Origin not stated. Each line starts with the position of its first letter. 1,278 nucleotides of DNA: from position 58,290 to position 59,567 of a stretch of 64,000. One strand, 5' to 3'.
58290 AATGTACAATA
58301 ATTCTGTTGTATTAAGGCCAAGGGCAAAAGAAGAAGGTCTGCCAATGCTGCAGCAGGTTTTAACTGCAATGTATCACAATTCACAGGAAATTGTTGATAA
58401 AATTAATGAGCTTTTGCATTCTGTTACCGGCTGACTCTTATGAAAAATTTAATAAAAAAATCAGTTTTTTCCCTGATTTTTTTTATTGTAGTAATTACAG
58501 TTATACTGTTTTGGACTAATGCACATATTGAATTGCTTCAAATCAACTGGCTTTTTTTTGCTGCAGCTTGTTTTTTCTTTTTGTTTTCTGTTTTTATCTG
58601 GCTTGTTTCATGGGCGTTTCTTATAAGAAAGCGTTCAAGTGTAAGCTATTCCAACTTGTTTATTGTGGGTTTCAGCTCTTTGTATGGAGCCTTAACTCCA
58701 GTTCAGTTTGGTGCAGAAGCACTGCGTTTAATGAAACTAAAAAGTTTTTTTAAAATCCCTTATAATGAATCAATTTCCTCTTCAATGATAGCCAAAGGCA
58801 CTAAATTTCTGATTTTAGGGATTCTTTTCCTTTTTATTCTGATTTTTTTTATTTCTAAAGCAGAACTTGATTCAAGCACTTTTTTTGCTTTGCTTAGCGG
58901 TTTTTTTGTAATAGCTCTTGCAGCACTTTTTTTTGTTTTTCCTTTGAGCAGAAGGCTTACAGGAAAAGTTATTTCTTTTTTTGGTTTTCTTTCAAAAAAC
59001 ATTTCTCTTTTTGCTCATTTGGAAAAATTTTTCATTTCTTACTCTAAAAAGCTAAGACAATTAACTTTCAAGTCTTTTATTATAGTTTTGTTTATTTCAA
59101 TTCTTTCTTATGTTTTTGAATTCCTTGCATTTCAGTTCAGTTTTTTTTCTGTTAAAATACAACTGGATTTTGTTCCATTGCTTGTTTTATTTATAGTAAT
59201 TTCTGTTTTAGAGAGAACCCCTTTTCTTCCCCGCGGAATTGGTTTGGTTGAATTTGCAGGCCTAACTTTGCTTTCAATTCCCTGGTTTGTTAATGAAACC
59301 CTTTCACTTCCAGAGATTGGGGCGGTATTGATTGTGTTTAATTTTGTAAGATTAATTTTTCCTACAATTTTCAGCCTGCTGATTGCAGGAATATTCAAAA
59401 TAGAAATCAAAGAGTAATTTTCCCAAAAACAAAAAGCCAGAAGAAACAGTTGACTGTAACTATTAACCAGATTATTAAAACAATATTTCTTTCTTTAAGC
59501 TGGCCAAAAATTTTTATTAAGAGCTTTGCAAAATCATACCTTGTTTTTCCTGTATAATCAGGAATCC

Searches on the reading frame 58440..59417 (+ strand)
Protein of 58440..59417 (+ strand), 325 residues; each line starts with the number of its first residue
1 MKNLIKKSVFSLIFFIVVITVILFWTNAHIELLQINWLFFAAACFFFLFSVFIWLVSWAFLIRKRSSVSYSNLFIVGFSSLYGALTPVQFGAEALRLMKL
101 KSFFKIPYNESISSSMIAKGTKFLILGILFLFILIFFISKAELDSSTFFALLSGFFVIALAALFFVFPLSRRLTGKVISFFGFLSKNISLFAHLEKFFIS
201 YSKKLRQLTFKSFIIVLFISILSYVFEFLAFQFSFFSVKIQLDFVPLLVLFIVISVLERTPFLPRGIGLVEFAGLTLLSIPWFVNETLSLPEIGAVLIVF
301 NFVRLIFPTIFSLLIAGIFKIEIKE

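Call 80: search_protein_families(library=pfam, proteins=[window:58440-59417:+], max_evalue=1e-8)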
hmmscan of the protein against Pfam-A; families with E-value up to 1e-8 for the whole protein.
window:58440-59417:+ (325 aa): 1 family
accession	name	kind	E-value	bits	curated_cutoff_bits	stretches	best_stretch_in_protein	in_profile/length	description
PF03706.18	LPG_synthase_TM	-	1.1e-20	74.7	33.4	1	16-310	5-300/302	Lysylphosphatidylglycerol synthase TM region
